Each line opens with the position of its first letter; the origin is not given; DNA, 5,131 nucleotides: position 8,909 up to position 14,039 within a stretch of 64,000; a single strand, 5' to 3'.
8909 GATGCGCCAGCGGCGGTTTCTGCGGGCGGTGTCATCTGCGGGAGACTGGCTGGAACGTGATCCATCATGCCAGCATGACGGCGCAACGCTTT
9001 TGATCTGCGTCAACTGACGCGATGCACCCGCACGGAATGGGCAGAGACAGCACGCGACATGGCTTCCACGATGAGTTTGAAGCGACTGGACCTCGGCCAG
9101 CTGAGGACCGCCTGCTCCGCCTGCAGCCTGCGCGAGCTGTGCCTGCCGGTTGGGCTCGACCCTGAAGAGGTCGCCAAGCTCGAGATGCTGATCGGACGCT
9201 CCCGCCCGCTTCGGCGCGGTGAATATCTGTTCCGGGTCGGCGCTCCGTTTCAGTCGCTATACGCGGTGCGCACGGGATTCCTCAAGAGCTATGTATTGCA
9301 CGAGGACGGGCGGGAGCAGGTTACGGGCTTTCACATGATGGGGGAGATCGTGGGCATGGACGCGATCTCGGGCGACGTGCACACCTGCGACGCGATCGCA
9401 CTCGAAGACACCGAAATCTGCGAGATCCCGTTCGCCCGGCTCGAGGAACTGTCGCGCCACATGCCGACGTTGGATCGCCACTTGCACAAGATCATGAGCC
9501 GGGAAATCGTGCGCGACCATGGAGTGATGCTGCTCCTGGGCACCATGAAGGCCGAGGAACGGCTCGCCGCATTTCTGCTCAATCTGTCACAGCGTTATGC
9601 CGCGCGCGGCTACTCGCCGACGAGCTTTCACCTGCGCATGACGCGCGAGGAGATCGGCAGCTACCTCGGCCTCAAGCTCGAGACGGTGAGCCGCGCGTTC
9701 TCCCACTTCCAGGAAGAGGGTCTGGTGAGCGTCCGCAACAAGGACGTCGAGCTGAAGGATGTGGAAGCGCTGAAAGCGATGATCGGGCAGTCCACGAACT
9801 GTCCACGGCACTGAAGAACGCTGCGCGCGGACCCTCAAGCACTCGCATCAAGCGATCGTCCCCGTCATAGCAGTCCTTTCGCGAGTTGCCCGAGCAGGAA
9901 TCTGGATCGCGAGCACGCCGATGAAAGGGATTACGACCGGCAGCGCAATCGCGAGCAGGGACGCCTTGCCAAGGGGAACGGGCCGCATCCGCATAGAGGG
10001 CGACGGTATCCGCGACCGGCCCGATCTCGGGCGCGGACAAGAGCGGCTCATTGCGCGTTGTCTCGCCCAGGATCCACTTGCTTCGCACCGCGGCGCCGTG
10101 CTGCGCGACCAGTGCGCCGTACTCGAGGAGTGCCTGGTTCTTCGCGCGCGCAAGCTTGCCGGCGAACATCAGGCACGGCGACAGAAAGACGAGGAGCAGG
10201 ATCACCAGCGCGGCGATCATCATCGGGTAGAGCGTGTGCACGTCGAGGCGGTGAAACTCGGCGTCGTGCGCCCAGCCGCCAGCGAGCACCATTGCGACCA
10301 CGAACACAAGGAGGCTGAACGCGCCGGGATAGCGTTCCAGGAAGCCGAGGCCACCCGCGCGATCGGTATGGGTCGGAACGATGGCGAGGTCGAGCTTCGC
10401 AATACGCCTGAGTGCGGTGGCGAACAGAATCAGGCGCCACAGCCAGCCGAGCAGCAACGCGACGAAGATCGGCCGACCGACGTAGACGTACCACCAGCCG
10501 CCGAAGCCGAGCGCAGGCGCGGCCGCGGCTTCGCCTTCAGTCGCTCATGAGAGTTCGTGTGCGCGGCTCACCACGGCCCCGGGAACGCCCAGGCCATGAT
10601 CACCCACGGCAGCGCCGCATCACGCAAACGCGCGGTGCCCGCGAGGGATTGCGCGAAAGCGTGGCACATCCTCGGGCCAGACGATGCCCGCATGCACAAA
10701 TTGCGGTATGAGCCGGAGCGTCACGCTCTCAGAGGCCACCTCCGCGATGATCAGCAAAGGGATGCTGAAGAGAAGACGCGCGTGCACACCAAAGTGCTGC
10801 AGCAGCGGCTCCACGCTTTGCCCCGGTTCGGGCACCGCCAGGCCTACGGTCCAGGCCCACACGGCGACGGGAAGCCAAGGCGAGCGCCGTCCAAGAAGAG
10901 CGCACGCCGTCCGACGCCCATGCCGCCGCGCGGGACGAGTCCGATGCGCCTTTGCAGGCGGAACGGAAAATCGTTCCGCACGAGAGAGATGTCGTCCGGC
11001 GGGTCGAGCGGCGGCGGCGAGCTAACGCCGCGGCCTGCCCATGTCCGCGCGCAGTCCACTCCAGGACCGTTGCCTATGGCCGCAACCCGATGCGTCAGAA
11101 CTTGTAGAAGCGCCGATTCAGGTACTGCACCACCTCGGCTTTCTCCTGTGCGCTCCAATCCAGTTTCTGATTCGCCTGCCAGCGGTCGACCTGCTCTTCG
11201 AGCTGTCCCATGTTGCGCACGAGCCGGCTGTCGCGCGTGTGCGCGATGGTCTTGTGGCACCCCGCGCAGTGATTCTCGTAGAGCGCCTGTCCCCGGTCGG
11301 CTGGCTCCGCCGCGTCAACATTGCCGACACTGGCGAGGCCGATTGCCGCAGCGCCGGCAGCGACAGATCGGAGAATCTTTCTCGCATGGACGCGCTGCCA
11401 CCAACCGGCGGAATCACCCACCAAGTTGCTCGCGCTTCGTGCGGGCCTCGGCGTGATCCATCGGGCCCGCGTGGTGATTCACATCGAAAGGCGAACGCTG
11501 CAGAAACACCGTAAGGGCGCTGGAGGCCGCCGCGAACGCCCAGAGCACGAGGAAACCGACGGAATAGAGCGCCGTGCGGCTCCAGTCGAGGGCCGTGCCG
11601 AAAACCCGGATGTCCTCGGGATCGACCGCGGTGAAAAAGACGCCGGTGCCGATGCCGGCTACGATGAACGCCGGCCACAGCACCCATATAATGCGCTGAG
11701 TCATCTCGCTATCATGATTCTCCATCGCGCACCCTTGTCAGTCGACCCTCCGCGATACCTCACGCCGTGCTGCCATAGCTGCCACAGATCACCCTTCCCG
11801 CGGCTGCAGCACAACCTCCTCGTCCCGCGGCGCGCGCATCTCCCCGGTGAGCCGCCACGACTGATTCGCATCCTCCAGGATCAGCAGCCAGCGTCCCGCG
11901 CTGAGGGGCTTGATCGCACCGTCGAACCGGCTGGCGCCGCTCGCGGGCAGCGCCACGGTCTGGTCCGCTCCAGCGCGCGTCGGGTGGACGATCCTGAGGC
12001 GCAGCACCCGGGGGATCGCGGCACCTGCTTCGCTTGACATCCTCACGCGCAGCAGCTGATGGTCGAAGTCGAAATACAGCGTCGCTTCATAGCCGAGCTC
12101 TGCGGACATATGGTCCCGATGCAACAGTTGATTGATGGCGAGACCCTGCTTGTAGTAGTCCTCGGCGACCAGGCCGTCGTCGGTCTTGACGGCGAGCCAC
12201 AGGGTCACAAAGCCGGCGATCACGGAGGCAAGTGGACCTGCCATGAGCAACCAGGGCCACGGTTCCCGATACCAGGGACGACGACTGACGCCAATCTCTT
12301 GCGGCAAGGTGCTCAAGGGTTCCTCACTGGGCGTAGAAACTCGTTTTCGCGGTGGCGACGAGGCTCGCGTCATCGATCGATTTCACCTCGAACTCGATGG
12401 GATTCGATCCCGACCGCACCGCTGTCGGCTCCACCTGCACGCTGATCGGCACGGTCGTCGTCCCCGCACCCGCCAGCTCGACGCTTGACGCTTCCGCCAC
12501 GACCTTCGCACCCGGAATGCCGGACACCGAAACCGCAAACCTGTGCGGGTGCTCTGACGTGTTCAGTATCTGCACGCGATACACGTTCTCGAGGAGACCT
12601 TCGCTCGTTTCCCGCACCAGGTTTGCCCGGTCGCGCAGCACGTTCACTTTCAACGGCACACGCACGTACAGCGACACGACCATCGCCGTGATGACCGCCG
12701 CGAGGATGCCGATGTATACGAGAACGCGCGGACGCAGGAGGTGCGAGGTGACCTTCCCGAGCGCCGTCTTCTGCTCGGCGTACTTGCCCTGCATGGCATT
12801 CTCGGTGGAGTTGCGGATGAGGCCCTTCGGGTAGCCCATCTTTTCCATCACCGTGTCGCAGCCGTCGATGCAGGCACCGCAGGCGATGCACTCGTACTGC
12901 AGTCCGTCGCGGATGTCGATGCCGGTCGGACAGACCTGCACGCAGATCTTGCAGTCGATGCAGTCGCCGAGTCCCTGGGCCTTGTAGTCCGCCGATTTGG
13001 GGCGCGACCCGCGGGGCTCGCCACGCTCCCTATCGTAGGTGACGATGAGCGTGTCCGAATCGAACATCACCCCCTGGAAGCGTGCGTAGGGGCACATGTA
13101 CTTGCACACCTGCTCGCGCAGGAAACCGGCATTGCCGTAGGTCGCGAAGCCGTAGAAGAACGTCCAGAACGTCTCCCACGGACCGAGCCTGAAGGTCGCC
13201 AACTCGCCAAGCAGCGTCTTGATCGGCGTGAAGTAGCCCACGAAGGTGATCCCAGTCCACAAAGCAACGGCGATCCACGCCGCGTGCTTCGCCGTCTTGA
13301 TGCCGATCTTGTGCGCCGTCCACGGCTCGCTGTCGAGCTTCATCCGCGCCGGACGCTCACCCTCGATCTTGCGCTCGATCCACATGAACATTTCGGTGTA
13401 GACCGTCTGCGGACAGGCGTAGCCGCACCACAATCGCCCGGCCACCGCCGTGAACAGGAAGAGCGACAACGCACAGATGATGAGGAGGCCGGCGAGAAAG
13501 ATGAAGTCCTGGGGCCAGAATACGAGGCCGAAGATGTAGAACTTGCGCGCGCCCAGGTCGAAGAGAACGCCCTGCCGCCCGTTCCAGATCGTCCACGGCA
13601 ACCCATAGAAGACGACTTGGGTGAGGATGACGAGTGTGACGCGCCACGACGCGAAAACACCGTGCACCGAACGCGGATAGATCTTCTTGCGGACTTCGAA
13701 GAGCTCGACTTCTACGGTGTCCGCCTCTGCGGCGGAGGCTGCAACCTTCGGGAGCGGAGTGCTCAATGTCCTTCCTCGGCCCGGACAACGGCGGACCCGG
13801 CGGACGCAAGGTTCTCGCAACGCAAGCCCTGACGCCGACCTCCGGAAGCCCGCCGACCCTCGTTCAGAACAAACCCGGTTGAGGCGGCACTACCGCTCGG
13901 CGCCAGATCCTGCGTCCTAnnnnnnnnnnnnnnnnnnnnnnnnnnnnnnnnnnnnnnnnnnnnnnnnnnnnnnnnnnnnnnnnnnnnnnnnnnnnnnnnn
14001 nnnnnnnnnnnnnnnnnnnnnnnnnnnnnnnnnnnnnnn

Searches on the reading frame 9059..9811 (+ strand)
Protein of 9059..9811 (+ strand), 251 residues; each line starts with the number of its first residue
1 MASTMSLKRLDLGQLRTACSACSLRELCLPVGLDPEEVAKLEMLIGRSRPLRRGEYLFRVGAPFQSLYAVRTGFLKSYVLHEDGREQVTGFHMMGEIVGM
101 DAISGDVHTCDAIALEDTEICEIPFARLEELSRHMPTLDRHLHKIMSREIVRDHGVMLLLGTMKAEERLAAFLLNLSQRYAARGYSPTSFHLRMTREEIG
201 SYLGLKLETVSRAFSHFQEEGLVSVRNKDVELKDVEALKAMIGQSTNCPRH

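Call 31: search_protein_families(library=pfam, proteins=[window:9059-9811:+], max_evalue=0.001)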
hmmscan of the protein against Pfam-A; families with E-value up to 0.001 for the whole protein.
window:9059-9811:+ (251 aa): 3 families
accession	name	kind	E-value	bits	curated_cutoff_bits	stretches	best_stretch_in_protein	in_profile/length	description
PF13545.12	HTH_Crp_2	-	1.3e-20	73.5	27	1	167-241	1-70/70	Crp-like helix-turn-helix domain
PF00027.35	cNMP_binding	-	2.7e-18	66.2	27.5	1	49-131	2-85/89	Cyclic nucleotide-binding domain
PF00325.26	Crp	-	2.2e-11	43.7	21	1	192-222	1-31/32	Bacterial regulatory proteins, crp family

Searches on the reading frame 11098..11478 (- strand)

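Call 31: search_protein_families(library=pfam, proteins=[window:11098-11478:-], max_evalue=0.001)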
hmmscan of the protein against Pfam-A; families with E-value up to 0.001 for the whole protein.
window:11098-11478:- (127 aa): 1 family
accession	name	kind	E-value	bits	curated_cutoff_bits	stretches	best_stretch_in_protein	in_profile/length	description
PF13442.11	Cytochrome_CBB3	-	0.0001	23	27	1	59-87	2-28/68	Cytochrome C oxidase, cbb3-type, subunit III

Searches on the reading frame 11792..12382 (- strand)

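Call 31: search_protein_families(library=pfam, proteins=[window:11792-12382:-], max_evalue=0.001)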
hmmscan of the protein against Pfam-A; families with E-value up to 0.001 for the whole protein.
window:11792-12382:- (197 aa): 1 family
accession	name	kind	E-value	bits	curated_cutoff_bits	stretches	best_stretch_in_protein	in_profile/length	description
PF05751.16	FixH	-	1.1e-32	113.5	23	1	39-182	1-149/150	FixH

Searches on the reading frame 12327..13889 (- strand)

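Call 31: search_protein_families(library=pfam, proteins=[window:12327-13889:-], max_evalue=0.001)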
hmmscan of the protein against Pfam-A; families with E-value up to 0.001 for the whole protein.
window:12327-13889:- (521 aa): 9 families
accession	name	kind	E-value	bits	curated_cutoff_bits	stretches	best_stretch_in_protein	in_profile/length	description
PF13746.11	Fer4_18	-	2.9e-43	147.1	27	1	257-361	1-112/114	4Fe-4S dicluster domain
PF11614.14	FixG_C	-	5e-31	107.8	25.6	1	403-520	1-118/119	IG-like fold at C-terminal of FixG, putative oxidoreductase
PF12801.12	Fer4_5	-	6.4e-10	39.3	22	1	133-175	2-45/48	4Fe-4S binding domain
PF13183.11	Fer4_8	-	2.9e-07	31.3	27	1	261-324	10-68/68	4Fe-4S dicluster domain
PF12838.12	Fer4_7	-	7.8e-07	29.9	27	1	262-324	8-52/52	4Fe-4S dicluster domain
PF13534.11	Fer4_17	-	1.7e-06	28.9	22.2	0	333-372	1-40/61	4Fe-4S dicluster domain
PF13187.11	Fer4_9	-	2.9e-06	27.7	27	1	262-323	8-50/52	4Fe-4S dicluster domain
PF13484.11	Fer4_16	-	0.00014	23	30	0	262-322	8-65/66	4Fe-4S double cluster binding domain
PF00037.32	Fer4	-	0.00099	19.3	21.1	1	309-323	7-21/24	4Fe-4S binding domain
